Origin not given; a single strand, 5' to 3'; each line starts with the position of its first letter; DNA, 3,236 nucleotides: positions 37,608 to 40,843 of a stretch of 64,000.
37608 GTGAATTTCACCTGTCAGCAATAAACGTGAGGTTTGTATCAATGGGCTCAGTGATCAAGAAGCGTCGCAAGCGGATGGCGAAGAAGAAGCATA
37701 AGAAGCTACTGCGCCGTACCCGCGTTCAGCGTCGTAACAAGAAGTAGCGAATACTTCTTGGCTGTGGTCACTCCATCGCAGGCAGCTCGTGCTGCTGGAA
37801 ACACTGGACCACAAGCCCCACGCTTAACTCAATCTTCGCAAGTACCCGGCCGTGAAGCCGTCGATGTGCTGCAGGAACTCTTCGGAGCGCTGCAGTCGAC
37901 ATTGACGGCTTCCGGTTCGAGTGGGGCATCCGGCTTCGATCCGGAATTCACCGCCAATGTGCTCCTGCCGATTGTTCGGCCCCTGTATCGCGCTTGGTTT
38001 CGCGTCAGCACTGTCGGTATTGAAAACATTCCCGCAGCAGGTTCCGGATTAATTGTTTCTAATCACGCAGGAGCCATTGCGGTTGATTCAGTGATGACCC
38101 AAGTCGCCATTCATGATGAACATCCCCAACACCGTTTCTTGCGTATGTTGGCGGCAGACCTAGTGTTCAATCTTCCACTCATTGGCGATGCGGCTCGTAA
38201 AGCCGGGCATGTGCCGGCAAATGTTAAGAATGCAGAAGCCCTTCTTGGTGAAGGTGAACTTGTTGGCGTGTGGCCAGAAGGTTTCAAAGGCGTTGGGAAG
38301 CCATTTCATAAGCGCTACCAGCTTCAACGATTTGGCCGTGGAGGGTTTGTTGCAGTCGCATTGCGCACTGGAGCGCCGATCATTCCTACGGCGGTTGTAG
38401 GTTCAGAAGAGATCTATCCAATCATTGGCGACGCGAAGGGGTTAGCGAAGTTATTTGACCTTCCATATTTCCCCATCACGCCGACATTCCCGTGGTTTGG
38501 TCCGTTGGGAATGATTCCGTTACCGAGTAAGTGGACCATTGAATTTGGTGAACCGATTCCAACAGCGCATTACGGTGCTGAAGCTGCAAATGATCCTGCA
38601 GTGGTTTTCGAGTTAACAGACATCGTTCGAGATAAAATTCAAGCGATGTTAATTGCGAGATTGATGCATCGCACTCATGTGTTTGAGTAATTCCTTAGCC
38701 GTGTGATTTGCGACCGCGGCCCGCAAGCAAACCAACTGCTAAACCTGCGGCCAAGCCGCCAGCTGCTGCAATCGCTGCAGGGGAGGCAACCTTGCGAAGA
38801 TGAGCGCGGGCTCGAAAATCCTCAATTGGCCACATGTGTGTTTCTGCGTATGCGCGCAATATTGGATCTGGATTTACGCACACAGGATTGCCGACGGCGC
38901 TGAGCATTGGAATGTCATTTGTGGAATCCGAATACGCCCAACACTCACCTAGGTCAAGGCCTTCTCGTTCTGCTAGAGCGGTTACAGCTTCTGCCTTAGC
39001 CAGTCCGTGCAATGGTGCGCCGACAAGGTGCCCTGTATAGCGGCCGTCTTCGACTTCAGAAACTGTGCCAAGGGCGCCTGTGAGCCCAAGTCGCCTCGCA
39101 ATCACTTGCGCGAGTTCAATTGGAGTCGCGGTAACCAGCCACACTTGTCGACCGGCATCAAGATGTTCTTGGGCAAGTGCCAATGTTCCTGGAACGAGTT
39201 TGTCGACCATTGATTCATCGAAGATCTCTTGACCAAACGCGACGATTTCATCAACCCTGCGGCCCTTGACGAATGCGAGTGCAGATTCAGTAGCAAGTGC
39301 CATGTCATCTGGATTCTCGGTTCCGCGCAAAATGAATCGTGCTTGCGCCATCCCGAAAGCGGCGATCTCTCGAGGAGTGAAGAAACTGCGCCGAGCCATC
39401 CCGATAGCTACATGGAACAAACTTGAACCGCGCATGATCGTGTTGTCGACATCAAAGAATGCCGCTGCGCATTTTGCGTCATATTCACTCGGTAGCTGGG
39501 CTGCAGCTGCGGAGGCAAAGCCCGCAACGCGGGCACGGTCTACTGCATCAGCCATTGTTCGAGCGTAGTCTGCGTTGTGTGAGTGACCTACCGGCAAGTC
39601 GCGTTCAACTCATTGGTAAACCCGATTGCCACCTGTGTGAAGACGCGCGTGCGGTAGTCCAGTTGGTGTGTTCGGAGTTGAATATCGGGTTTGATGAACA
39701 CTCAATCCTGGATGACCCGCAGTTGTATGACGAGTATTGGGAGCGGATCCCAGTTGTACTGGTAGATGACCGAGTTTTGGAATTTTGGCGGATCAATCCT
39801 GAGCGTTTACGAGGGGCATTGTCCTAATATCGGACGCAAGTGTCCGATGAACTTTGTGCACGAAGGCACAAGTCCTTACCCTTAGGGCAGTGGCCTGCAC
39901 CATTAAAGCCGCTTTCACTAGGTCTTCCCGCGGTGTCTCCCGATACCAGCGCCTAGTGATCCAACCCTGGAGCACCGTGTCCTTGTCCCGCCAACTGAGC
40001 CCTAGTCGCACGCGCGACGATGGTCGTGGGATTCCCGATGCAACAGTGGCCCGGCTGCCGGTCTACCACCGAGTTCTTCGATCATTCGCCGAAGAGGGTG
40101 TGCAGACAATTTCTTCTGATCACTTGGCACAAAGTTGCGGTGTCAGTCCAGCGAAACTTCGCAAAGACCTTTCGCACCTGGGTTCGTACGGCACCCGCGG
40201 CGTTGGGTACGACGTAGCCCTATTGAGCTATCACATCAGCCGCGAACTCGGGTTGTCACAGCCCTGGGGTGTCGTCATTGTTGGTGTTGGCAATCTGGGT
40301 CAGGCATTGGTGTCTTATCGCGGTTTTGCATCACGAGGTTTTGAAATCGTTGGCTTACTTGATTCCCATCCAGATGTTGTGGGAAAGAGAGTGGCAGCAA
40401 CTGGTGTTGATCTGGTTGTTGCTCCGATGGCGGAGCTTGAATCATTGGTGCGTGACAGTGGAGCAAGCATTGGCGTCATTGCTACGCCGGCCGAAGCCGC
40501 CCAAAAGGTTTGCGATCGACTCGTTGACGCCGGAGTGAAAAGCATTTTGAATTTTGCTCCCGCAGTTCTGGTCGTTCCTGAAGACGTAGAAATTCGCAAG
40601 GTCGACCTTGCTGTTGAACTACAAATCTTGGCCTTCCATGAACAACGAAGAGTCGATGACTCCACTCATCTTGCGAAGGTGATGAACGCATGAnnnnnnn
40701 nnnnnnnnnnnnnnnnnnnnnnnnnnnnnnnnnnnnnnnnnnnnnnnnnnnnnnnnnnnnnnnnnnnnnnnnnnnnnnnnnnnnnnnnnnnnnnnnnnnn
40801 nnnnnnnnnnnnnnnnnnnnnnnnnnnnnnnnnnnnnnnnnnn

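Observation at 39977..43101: The rex-hem locus is reduced to a lone cobA/hemD fusion; hemA, hemC, hemB and hemL are missing from their syntenic slots although cytochrome c maturation is retained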

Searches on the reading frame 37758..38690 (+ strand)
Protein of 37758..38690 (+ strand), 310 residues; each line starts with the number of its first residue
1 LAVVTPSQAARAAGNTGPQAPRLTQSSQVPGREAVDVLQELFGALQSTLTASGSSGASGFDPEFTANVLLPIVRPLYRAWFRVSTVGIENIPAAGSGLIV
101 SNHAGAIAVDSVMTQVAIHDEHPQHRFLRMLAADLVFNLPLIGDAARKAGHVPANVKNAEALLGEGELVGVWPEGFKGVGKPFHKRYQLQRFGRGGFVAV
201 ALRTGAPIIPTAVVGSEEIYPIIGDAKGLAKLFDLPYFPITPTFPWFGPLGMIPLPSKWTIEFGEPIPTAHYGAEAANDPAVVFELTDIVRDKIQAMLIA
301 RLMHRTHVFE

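Call 4: search_protein_families(library=pfam, proteins=[window:37758-38690:+])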
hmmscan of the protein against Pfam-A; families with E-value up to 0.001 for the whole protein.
window:37758-38690:+ (310 aa): 2 families
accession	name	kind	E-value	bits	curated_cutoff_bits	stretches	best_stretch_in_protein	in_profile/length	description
PF01553.26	Acyltransferase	-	4.5e-17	62.5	23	1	83-213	2-131/132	Acyltransferase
PF03982.18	DAGAT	-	0.00055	19.4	22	1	117-229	89-203/297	Diacylglycerol acyltransferase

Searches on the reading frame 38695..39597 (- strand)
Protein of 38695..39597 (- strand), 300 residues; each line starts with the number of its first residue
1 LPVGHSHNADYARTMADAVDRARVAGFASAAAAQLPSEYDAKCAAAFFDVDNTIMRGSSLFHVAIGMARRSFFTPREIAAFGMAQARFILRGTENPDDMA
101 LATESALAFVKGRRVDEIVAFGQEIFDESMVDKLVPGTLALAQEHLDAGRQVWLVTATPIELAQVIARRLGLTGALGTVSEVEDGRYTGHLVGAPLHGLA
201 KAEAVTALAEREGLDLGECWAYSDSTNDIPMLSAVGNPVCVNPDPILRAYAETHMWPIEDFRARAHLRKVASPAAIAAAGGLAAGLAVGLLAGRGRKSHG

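Call 4: search_protein_families(library=pfam, proteins=[window:38695-39597:-])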
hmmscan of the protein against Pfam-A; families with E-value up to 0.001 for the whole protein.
window:38695-39597:- (300 aa): 3 families
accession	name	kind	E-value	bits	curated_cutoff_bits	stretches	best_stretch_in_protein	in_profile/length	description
PF12710.13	HAD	-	5e-31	109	27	1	46-232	1-188/189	haloacid dehalogenase-like hydrolase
PF00702.32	Hydrolase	-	8.3e-15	56.1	26.4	1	45-236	3-191/191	haloacid dehalogenase-like hydrolase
PF08282.18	Hydrolase_3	-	1e-06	29.2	20.9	1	198-242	185-229/255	haloacid dehalogenase-like hydrolase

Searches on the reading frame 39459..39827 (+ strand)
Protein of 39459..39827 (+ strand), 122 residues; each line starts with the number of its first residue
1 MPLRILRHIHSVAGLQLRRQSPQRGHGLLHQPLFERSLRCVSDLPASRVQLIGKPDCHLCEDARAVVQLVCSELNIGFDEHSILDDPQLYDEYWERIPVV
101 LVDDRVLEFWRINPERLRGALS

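Call 87: search_protein_families(library=pfam, max_evalue=0.01, proteins=[window:39459-39827:+])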
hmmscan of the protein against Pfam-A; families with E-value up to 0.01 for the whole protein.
window:39459-39827:+ (122 aa): 3 families
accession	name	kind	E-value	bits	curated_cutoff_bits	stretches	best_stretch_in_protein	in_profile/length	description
PF05768.20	Glrx-like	-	2.8e-15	56.8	26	1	48-121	1-76/77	Glutaredoxin-like domain (DUF836)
PF00462.30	Glutaredoxin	-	0.00051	20.6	22.9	1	50-105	2-58/60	Glutaredoxin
PF13192.12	Thioredoxin_3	-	0.0079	16.7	24.8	1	50-106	4-59/76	Thioredoxin domain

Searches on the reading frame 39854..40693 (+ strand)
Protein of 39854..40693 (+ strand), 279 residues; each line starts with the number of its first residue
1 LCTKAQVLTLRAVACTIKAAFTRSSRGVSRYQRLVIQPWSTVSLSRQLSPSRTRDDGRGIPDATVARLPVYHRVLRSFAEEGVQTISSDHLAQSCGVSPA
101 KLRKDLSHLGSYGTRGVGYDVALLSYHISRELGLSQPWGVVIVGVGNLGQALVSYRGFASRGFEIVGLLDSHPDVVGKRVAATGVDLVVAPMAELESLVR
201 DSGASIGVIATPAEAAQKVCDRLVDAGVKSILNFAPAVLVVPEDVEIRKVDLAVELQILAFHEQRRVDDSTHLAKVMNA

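Call 4: search_protein_families(library=pfam, proteins=[window:39854-40693:+])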
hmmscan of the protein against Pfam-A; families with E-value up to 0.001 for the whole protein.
window:39854-40693:+ (279 aa): 3 families
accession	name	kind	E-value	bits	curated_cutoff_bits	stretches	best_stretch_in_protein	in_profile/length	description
PF06971.19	Put_DNA-bind_N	-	1.7e-19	70.1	27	1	60-107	2-49/49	Putative DNA-binding protein N-terminus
PF02629.25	CoA_binding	-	2e-18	67.4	22.3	1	136-236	2-96/97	CoA binding domain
PF01408.29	GFO_IDH_MocA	-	3.8e-05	24.8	24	1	140-229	3-88/120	Oxidoreductase family, NAD-binding Rossmann fold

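Call 7: search_protein_families(library=ncbifam, proteins=[window:39854-40693:+])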
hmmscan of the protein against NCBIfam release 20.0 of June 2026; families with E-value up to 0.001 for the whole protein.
window:39854-40693:+ (279 aa): 9 families
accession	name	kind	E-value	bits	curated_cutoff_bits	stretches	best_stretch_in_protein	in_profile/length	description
NF003992.0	PRK05472.2-1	equivalog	8.2e-103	342.9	226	1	51-269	12-226/249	redox-sensing transcriptional repressor Rex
NF003993.0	PRK05472.2-2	equivalog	2.8e-76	255.8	217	1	60-264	6-206/212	redox-sensing transcriptional repressor Rex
NF003995.0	PRK05472.2-4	subfamily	1.9e-71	240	126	1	59-266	5-208/213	redox-sensing transcriptional repressor Rex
NF003994.0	PRK05472.2-3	equivalog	3.1e-55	186.9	130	1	58-263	7-208/217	redox-sensing transcriptional repressor Rex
NF003990.0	PRK05472.1-4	equivalog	1.4e-52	178.4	233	1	58-262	5-205/214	redox-sensing transcriptional repressor Rex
NF003996.0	PRK05472.2-5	equivalog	1.7e-51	175.1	138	1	60-262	2-198/209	redox-sensing transcriptional repressor Rex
NF003989.0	PRK05472.1-3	equivalog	1.8e-51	175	177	1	58-264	6-208/215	redox-sensing transcriptional repressor Rex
NF003991.0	PRK05472.1-5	equivalog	9.5e-42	143.3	198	1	56-262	3-205/211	redox-sensing transcriptional repressor Rex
NF003988.0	PRK05472.1-1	equivalog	9.8e-39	133.5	321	1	58-263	5-208/214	redox-sensing transcriptional repressor Rex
